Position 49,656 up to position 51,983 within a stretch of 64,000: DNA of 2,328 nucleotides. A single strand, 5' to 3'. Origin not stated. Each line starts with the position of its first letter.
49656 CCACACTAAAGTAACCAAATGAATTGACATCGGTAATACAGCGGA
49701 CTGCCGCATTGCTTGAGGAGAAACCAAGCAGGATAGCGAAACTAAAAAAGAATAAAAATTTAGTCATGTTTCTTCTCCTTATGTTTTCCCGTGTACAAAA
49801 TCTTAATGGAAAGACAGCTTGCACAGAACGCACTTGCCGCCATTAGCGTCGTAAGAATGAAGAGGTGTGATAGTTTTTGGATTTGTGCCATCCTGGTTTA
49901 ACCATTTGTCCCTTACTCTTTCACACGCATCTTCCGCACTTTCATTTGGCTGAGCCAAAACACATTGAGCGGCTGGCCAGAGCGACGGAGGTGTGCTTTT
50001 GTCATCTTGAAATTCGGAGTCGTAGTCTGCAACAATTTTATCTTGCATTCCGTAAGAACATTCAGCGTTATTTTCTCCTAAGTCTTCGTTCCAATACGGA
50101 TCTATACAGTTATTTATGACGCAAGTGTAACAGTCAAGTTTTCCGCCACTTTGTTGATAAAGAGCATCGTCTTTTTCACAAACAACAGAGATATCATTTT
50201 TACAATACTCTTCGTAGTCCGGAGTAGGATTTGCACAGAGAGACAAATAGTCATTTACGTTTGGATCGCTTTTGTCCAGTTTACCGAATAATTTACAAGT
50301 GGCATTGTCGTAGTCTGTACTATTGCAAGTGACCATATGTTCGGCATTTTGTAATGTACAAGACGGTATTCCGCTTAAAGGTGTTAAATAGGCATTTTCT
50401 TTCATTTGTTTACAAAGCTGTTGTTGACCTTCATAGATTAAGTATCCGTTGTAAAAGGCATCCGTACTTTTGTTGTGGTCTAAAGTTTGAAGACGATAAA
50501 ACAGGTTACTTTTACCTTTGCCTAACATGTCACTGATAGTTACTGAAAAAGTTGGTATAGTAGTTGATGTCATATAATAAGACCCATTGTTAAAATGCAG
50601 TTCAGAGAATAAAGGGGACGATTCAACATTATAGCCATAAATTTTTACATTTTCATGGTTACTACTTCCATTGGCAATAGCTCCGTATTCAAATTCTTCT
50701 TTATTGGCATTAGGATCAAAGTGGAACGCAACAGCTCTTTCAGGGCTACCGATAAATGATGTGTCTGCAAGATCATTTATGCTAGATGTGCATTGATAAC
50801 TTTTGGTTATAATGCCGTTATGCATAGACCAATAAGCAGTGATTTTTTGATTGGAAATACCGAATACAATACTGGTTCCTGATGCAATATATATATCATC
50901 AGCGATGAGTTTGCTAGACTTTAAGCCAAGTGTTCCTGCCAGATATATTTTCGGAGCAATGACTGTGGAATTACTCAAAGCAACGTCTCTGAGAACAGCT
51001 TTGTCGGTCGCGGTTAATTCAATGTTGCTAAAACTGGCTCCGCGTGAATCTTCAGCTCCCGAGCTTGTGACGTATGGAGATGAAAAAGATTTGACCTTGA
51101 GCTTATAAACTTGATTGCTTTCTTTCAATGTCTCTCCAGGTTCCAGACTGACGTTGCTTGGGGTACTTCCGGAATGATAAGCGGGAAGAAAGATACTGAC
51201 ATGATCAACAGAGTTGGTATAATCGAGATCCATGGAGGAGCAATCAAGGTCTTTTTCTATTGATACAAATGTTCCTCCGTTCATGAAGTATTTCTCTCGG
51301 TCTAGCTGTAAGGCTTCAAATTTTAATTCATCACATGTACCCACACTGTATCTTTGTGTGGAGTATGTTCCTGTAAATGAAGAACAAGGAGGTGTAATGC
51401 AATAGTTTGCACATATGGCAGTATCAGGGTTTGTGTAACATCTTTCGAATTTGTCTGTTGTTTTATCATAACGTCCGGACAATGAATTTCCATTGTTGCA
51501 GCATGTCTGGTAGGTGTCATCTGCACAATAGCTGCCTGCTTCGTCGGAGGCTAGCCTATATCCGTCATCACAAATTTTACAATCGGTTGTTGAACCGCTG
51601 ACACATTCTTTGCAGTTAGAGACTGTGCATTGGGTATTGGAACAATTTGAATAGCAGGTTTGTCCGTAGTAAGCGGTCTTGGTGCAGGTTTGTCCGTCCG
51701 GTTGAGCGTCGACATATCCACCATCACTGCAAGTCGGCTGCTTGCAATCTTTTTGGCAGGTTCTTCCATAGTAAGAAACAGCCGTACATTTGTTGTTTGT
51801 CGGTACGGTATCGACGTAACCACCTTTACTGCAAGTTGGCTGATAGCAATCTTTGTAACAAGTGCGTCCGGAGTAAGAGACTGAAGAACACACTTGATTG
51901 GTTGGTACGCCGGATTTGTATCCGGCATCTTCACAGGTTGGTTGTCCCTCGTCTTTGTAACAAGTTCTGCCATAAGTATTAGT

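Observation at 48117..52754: Three adjacent secreted cysteine-rich proteins including a 983-aa tandem-repeat protein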

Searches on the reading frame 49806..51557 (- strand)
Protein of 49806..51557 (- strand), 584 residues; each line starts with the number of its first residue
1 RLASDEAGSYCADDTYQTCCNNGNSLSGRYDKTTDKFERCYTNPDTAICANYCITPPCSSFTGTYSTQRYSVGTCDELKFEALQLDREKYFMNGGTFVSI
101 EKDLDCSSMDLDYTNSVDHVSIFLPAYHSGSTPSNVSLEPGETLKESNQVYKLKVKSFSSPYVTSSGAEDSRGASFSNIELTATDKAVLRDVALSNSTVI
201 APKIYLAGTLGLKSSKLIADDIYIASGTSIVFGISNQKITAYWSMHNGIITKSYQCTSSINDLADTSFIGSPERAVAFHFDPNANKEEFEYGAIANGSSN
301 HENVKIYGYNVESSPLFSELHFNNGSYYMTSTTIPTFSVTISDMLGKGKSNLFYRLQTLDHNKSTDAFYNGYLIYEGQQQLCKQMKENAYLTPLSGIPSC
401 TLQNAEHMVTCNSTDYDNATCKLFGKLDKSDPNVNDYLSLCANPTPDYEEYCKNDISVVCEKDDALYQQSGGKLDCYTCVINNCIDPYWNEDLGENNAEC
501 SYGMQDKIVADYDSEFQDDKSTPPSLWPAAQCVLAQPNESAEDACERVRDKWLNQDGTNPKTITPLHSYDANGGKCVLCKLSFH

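Call 52: search_solved_structures(query=A3, max_evalue=10)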
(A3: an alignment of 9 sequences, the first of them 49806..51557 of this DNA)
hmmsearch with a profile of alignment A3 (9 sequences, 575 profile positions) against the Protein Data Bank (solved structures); distinct sequences matched with E-value up to 10: 0.

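Call 53: search_protein_families(library=pfam, alignment_id=A3, max_evalue=1)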
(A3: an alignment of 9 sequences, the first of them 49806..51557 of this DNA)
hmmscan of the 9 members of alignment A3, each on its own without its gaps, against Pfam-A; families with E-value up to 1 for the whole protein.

A. member 1, window:49806-51557:- (584 aa): 1 family
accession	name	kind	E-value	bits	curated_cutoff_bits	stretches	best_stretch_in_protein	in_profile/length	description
PF14207.11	DpnD-PcfM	-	0.26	11.7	25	1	539-556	18-35/46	DpnD/PcfM-like protein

B. families by the number of members that match (of 9 scanned): 3 families
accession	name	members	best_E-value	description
PF25084.1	LbH_EIF2B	1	0.17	EIF2B subunit epsilon LbH domain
PF17165.9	DUF5121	1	0.23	Domain of unknown function (DUF5121)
PF14207.11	DpnD-PcfM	1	0.26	DpnD/PcfM-like protein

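Call 60: predict_structure(alignment_id=A4)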
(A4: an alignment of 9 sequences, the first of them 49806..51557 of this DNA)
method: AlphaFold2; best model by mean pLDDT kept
length: 584 residues; sequences in the alignment: 9
mean_pLDDT: 73.6   pTM: 0.67
mean pLDDT of the five models: 73.6, 70.1, 69.6, 69.3, 65.6
residues with pLDDT >= 90: 117; 70-90: 254; 50-70: 135; < 50: 78
segments of 3 or more residues with pLDDT < 50: 1-12, 45-48, 53-67, 86-94, 128-146, 164-170, 259-264, 328-330
pLDDT, mean of each block of 10 residues (from residue 1): 35 69 85 86 56 48 45 75 47 56 87 75 57 39 52 92 51 76 94 87 93 89 93 63 55 53 68 89 84 79 88 94 61 76 85 91 70 90 94 68 92 74 78 85 75 80 72 79 75 60 76 62 60 86 87 64 84 86 72
secondary structure, 60 per line:
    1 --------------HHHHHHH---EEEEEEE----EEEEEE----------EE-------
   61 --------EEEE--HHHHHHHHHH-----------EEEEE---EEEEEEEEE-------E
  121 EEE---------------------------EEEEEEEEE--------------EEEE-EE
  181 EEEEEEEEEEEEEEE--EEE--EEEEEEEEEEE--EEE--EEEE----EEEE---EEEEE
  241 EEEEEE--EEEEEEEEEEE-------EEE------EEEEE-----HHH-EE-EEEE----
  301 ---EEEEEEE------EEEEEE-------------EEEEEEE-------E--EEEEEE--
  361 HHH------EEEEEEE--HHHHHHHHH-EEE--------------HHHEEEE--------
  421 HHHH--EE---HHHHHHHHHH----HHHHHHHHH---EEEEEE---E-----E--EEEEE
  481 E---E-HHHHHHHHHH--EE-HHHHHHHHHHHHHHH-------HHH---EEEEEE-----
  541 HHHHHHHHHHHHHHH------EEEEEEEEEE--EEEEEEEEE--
elements in order: H15-21 E25-31 E36-41 E69-72 H75-84 E96-100 E104-112 E120-123 E151-159 E174-177 E179-195 E198-200 E203-213 E216-218 E221-224 E229-232 E236-246 E249-259 E267-269 E276-280 E293-296 E304-310 E317-322 E336-342 E353-358 E370-376 H379-387 E389-391 E409-412 H421-424 H432-441 H446-454 E458-463 E476-481 H487-496 H502-516 E530-535 H541-555 E562-571 E574-582

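Call 63: fold_search(model_id=the predicted structure, library=pdb)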
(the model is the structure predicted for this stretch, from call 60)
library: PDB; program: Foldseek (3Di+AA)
matches with E <= 10: 161; with E <= 0.001: 0
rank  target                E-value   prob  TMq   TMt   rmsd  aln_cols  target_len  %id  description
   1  6olk_B                8.8e-01  0.03  0.07  0.10  23.2       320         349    9  CryoEM structure of PilT4 from Geobacter metallireducens without adding nucleotide: C3ocococ conformation (released 2019-11-20)
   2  9rkv_M                1.3e+00  0.04  0.15  0.15  32.5       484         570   11  Agrobacterium phage 7-7-1 tail fibers (released 2025-12-10)
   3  2nsp_A                1.6e+00  0.04  0.13  0.20  18.1       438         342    9  Crystal structure of pectin methylesterase D178A mutant in complex with hexasaccharide I (released 2007-09-18)
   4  6nec_C                2.0e+00  0.06  0.05  0.09  18.5       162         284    9  STRUCTURE OF RET PROTEIN TYROSINE KINASE DOMAIN IN COMPLEX WITH NINTEDANIB (released 2019-06-05)
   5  1qjv_A                2.2e+00  0.04  0.15  0.22  17.6       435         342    9  Pectin methylesterase PemA from Erwinia chrysanthemi (released 2000-07-14)
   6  5c1e                  2.3e+00  0.11  0.23  0.38  12.2       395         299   11  Crystal Structure of the Pectin Methylesterase from Aspergillus niger in Penultimately Deglycosylated Form (N-acetylgluc (released 2015-07-01)
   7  6nyf_A                2.3e+00  0.04  0.17  0.13  24.8       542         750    9  Helicobacter pylori Vacuolating Cytotoxin A Oligomeric Assembly 1 (OA-1) (released 2019-03-27)
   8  6nja                  2.5e+00  0.15  0.05  0.09   8.7        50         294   10  Structure of WT RET protein tyrosine kinase domain at 1.92A resolution. (released 2019-06-05)
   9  4aot_B                3.1e+00  0.13  0.06  0.10   8.3        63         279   16  Crystal Structure of Human Serine Threonine Kinase-10 (LOK) Bound to GW830263A (released 2012-04-11)
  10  6ne7                  3.1e+00  0.13  0.05  0.09   8.6        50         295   10  Structure of G810A mutant of RET protein tyrosine kinase domain. (released 2019-06-05)
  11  9mm2                  3.2e+00  0.03  0.14  0.18  19.6       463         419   11  Crystal structure of bacterial pectin methylesterase PmeC5 from B. fibrisolvens D1T (released 2025-01-15)
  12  4z03_B                3.4e+00  0.03  0.12  0.26  14.0       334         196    7  C. bescii Family 3 pectate lyase double mutant K108A in complex with trigalacturonic acid (released 2015-12-23)
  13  1idj_A                3.4e+00  0.03  0.13  0.19  18.2       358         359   12  PECTIN LYASE A (released 1997-10-15)
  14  7old_SY               3.6e+00  0.14  0.07  0.27   3.7        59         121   14  Thermophilic eukaryotic 80S ribosome at pe/E (TI)-POST state (released 2022-01-26)
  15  2x2m_A                3.6e+00  0.11  0.05  0.09   8.8        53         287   11  Crystal Structure of phosphorylated RET tyrosine kinase domain with inhibitor (released 2010-02-09)
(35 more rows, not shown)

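Call 66: fold_search(model_id=the predicted structure, library=viral)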
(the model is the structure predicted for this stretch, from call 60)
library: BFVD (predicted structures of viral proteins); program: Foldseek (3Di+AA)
matches with E <= 10: 171; with E <= 0.001: 0
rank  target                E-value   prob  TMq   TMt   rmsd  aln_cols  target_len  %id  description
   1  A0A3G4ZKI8            3.4e-02  0.38  0.17  0.21  14.2       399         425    9  Uncharacterized protein [Terrestrivirus sp.]
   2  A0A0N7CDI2            2.3e-01  0.06  0.10  0.09  19.4       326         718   11  (no name in the UniProt tables at hand)
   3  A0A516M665            2.4e-01  0.25  0.14  0.24  14.6       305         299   10  (no name in the UniProt tables at hand)
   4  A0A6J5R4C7            3.6e-01  0.07  0.15  0.16  18.8       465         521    9  Pectate lyase superfamily protein [uncultured Caudovirales phage]
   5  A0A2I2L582            3.8e-01  0.33  0.24  0.33   9.9       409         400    9  Uncharacterized protein [Orpheovirus IHUMI-LCC2]
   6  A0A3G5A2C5            4.4e-01  0.14  0.16  0.31  13.2       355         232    8  Uncharacterized protein (Fragment) [Faunusvirus sp.]
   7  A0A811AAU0            4.6e-01  0.08  0.12  0.19  17.7       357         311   12  (no name in the UniProt tables at hand)
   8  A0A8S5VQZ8            8.1e-01  0.10  0.17  0.28  14.2       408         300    9  (no name in the UniProt tables at hand)
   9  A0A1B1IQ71            8.5e-01  0.35  0.20  0.26   7.4       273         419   10  (no name in the UniProt tables at hand)
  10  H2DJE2                9.4e-01  0.06  0.11  0.23  15.0       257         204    6  ORF71 (Fragment) [Equid alphaherpesvirus 1]
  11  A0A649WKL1            9.9e-01  0.04  0.12  0.15  17.3       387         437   11  (no name in the UniProt tables at hand)
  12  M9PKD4                1.1e+00  0.12  0.18  0.13  12.6       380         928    9  Tail fiber protein [Escherichia phage EC1-UPM]
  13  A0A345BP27            1.3e+00  0.07  0.16  0.11  20.7       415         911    9  Uncharacterized protein [crAssphage sp. isolate ctcc615]
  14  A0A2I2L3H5            1.4e+00  0.09  0.18  0.24  13.5       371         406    9  Uncharacterized protein [Orpheovirus IHUMI-LCC2]
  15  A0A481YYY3            1.5e+00  0.08  0.17  0.10  13.4       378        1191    8  Hemagluttinin repeat protein [Mimivirus LCMiAC01]
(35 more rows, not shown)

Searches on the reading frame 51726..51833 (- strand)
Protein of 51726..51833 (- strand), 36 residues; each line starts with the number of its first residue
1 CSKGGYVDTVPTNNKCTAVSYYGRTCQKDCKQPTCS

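Call 84: search_solved_structures(query=A5, max_evalue=10, show_alignments=2)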
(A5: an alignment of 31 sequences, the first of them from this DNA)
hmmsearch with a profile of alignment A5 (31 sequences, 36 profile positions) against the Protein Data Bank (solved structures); distinct sequences matched with E-value up to 10: 0.
